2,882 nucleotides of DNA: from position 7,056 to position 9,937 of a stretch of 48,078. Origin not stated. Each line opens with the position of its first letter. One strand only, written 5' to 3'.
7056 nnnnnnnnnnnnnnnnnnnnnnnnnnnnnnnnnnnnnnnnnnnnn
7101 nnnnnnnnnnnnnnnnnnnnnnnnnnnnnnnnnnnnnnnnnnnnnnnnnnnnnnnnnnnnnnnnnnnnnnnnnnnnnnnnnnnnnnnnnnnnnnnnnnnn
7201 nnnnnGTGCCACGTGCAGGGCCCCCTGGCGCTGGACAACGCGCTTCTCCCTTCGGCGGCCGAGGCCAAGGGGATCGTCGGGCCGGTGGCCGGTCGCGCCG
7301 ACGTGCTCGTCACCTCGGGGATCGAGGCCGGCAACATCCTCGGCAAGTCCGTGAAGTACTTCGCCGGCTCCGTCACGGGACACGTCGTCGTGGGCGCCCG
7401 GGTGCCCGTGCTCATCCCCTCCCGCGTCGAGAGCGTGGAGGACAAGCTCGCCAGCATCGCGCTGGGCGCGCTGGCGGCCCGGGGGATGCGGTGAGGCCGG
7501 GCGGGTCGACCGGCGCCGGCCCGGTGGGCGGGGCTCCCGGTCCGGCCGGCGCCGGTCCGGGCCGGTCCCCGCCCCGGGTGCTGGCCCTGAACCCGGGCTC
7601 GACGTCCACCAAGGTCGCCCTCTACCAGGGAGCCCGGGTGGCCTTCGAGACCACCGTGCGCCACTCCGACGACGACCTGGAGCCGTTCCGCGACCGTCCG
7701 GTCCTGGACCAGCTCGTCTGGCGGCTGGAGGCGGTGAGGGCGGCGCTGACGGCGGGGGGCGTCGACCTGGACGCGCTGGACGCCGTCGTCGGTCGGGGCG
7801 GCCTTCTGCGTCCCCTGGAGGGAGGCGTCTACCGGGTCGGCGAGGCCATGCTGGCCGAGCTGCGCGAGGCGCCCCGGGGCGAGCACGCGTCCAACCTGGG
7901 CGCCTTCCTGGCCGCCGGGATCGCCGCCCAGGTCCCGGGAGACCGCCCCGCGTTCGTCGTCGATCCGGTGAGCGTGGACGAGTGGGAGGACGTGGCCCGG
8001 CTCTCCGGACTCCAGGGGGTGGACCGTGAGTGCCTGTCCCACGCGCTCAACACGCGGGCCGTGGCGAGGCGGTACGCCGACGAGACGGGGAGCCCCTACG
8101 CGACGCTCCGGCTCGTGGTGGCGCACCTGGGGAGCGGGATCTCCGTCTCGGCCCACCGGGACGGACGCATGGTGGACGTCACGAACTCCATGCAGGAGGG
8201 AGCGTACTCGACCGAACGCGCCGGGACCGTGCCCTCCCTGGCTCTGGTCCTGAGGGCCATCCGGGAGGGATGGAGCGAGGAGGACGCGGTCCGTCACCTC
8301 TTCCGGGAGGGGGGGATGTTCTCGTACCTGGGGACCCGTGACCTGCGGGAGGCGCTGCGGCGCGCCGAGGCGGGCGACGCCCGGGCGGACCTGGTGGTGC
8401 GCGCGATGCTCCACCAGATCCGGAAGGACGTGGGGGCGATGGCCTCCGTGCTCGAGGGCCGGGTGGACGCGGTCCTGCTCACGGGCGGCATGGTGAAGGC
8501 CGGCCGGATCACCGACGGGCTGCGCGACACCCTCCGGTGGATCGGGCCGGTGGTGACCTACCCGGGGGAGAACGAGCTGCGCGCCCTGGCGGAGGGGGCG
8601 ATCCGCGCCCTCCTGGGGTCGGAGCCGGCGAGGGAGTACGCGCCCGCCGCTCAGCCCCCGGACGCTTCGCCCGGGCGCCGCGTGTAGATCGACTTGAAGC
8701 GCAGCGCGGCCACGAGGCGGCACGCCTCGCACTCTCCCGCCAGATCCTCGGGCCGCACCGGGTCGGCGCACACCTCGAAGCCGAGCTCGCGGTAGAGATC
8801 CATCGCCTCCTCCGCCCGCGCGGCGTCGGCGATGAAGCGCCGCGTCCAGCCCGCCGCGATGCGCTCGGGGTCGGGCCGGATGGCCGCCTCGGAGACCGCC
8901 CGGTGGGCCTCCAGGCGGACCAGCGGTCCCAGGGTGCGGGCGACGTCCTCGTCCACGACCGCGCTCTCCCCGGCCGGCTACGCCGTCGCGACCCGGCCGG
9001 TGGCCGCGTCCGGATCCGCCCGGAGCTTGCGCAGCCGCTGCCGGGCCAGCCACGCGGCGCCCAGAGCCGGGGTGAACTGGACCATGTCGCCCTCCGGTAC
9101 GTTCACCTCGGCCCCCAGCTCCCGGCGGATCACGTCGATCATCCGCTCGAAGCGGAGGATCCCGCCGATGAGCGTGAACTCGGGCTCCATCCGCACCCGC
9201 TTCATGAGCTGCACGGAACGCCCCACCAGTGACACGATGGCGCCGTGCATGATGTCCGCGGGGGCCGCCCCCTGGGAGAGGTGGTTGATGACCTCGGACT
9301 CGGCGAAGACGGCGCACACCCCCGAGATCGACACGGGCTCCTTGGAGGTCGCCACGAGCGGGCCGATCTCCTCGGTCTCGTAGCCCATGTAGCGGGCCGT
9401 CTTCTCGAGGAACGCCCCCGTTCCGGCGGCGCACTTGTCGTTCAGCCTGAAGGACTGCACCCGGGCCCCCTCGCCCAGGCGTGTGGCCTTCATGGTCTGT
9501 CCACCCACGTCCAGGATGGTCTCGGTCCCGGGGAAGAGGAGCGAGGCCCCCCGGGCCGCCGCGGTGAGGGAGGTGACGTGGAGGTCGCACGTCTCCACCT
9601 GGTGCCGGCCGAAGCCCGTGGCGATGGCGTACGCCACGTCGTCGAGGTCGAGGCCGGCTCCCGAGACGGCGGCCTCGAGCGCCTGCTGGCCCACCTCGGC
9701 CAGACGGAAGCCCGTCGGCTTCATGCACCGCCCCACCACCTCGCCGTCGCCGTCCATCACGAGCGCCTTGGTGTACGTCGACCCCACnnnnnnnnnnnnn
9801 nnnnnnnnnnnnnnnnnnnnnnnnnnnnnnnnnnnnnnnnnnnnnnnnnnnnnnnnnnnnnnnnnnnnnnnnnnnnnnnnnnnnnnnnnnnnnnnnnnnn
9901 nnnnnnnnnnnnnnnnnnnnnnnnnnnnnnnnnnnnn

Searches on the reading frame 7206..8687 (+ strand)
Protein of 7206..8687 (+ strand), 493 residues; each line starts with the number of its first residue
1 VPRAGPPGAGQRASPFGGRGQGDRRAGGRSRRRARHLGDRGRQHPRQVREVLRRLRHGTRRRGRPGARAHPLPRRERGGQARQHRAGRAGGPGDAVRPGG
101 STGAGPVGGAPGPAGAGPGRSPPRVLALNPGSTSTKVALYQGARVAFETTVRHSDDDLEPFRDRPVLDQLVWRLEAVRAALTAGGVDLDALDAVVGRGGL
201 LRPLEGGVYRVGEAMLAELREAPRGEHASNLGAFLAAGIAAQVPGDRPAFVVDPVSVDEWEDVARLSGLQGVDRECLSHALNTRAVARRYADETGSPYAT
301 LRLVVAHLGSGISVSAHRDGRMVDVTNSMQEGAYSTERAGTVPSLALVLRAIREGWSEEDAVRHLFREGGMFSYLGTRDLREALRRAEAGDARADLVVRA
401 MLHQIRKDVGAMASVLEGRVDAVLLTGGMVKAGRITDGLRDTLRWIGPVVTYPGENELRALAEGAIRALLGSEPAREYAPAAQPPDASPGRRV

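Call 31: search_protein_families(library=ncbifam, proteins=[window:7206-8687:+], max_evalue=0.00001)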
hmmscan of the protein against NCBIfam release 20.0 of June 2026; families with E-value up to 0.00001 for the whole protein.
window:7206-8687:+ (493 aa): 7 families
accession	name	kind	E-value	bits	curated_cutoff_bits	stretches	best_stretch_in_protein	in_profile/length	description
NF002834.0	PRK03011.1-5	subfamily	2.3e-131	438.2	222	1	124-479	4-356/357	butyrate kinase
TIGR02707.1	butyr_kinase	equivalog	5.6e-118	394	289.1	1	124-476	1-350/351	butyrate kinase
TIGR00016.1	ackA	subfamily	2e-20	72.9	293.4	1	279-429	185-338/405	acetate/propionate family kinase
NF009045.0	PRK12379.1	equivalog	8e-14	51.2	580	1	279-431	175-329/402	propionate kinase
NF009063.0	PRK12397.1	equivalog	8.2e-14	51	659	1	279-432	179-334/404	acetate/propionate family kinase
NF009099.0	PRK12440.1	equivalog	1.1e-10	41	693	1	283-449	183-351/397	acetate/propionate family kinase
NF005462.0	PRK07058.1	equivalog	1.2e-09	37.7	486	1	279-447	180-347/396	acetate/propionate family kinase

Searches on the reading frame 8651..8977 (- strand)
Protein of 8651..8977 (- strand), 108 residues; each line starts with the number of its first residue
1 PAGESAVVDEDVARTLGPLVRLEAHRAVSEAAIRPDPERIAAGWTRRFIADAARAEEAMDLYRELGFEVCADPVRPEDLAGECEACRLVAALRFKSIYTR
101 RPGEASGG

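Call 9: search_protein_families(library=pfam, proteins=[window:8651-8977:-], max_evalue=0.001)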
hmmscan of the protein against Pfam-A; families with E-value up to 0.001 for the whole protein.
window:8651-8977:- (108 aa): 0 families

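Call 31: search_protein_families(library=ncbifam, proteins=[window:8651-8977:-], max_evalue=0.00001)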
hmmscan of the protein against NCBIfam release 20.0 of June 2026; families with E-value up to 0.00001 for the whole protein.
window:8651-8977:- (108 aa): 0 families

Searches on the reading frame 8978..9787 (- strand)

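Call 31: search_protein_families(library=ncbifam, proteins=[window:8978-9787:-], max_evalue=0.00001)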
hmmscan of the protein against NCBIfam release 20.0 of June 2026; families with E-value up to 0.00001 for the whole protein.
window:8978-9787:- (269 aa): 5 families
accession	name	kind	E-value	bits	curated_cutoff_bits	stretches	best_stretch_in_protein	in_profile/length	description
TIGR00241.1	CoA_E_activ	domain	1.5e-55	188.5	125.4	1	1-246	7-247/248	acyl-CoA dehydratase activase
TIGR02261.1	benz_CoA_red_D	equivalog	1.6e-34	119.3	312.85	1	27-210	41-220/262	benzoyl-CoA reductase subunit D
TIGR03192.1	benz_CoA_bzdQ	equivalog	1e-33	117.1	380.2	1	3-248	41-286/293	benzoyl-CoA reductase, bzd-type, subunit Q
TIGR02259.1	benz_CoA_red_A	equivalog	2.5e-33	115.5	578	1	33-245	212-429/432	benzoyl-CoA reductase subunit A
TIGR03286.1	methan_mark_15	hypoth_equivalog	8.6e-27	94.1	455.75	1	2-248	152-401/404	methanogenesis marker 15 protein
